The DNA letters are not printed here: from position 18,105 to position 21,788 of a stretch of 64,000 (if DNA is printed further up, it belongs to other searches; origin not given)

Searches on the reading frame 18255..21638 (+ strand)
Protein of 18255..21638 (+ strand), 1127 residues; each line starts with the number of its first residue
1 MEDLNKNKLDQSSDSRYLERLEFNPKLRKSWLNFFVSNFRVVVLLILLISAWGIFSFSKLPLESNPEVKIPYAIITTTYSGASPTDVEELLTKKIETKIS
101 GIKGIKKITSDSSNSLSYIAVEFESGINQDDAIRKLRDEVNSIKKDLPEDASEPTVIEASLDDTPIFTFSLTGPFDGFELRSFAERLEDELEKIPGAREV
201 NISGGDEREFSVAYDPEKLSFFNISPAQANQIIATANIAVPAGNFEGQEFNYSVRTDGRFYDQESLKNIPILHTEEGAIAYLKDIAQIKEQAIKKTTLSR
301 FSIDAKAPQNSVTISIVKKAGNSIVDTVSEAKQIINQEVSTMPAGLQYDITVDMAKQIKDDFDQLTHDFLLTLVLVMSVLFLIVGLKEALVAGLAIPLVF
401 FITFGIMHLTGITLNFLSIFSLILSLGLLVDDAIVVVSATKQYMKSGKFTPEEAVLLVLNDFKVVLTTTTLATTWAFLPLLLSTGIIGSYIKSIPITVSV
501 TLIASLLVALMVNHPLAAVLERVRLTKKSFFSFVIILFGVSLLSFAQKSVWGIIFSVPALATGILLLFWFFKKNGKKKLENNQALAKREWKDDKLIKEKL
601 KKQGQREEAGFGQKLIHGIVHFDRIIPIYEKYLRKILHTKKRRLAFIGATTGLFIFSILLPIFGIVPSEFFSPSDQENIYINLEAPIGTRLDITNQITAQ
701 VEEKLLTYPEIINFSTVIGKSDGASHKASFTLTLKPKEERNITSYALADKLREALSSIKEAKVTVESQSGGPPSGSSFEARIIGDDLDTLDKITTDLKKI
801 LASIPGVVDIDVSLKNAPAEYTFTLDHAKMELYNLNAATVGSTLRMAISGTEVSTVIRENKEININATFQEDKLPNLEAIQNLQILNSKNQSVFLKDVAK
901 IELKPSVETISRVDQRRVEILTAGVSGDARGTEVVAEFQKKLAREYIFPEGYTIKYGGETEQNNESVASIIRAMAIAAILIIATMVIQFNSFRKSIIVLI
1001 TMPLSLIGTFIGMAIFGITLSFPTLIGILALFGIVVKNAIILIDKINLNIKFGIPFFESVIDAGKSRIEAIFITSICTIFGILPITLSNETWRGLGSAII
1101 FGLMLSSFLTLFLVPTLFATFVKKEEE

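Call 26: search_protein_families(library=pfam, proteins=[window:18255-21638:+], max_evalue=0.001)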
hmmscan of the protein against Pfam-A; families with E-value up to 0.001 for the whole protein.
window:18255-21638:+ (1127 aa): 4 families
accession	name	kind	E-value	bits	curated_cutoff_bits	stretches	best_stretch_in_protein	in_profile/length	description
PF00873.25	ACR_tran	-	2.8e-183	611.8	28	2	33-531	3-502/1021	AcrB/AcrD/AcrF family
PF03176.21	MMPL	-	4.9e-06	26.2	20.5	1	917-1121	89-302/333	MMPL family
PF02355.23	SecD_SecF_C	-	3.4e-05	23.8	20.5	0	967-1122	30-187/189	Protein export membrane protein SecD/SecF, C-terminal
PF00403.32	HMA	-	8.4e-05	23.3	24.8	0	795-828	14-47/62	Heavy-metal-associated domain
